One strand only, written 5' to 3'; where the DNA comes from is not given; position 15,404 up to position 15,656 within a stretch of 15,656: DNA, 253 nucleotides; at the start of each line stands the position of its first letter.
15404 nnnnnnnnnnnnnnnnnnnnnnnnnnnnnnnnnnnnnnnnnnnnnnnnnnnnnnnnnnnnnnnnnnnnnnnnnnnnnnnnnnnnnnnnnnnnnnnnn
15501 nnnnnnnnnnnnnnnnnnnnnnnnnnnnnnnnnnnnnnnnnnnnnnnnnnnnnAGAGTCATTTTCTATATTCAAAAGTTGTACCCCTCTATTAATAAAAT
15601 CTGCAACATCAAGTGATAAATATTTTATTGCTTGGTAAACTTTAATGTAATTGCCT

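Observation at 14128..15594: Two same-frame ORFs separated by a single TAA and a stop-free poly-Thr linker: disrupted or read-through gene for a Ca-binding, probably T1SS-type secreted protein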

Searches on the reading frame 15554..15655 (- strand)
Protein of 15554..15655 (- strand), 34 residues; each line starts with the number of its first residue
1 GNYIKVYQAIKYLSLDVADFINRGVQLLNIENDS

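Call 28: search_protein_families(library=pfam, proteins=[window:15554-15655:-], max_evalue=0.01)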
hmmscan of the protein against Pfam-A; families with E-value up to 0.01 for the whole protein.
seq(34 aa): 0 families

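Call 70: search_dna_similar(query=window:15554-15655:-, collection=plasmids, mode=protein, max_evalue=10, max_rows=10)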
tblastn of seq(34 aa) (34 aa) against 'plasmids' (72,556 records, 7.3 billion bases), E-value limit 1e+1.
No match.
